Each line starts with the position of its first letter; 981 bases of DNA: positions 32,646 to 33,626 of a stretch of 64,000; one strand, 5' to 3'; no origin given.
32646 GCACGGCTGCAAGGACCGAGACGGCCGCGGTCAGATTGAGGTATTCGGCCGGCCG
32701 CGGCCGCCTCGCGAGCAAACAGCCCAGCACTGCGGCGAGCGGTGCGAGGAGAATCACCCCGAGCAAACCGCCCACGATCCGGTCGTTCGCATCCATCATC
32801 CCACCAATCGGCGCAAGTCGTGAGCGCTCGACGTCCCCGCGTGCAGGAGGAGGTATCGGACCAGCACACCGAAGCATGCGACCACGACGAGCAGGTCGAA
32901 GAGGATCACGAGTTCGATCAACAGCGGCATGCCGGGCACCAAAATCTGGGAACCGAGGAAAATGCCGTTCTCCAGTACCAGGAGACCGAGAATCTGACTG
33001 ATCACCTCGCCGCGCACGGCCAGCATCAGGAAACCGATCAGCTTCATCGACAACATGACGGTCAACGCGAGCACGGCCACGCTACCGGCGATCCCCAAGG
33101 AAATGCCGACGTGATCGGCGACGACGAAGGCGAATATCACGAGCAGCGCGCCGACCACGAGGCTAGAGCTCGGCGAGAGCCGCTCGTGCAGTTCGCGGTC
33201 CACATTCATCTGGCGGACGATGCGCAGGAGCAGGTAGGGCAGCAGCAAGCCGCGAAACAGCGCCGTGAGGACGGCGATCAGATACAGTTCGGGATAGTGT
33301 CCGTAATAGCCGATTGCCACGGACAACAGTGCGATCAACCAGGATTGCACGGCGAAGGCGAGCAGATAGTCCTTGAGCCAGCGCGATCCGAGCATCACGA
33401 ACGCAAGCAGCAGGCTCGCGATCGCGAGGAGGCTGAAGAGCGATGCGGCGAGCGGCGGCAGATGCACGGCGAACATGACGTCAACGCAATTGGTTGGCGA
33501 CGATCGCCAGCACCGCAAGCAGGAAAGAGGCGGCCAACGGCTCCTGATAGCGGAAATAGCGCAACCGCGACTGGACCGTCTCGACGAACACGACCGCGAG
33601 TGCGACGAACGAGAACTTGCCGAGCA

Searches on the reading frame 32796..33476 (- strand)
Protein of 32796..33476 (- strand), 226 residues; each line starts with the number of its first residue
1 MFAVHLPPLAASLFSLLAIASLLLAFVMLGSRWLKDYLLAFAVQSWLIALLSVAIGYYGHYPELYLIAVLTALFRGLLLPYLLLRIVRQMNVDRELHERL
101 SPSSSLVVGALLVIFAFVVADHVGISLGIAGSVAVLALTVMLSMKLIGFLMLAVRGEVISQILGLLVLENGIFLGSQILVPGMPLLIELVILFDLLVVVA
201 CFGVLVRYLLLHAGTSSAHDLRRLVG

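Call 10: search_protein_families(library=pfam, proteins=[window:32796-33476:-])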
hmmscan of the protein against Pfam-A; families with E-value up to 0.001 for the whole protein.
window:32796-33476:- (226 aa): 0 families

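Call 50: search_protein_families(library=pfam, proteins=[window:32796-33476:-], max_evalue=1)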
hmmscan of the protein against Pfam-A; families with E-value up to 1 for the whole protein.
window:32796-33476:- (226 aa): 0 families

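Call 54: search_protein_families(library=ncbifam, proteins=[window:32796-33476:-])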
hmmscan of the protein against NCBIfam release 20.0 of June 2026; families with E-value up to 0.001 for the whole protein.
window:32796-33476:- (226 aa): 1 family
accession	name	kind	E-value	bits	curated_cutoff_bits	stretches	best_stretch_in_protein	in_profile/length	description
NF008556.0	PRK11492.1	equivalog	5.6e-15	55.8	136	1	13-225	6-215/216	hydrogenase 4 membrane subunit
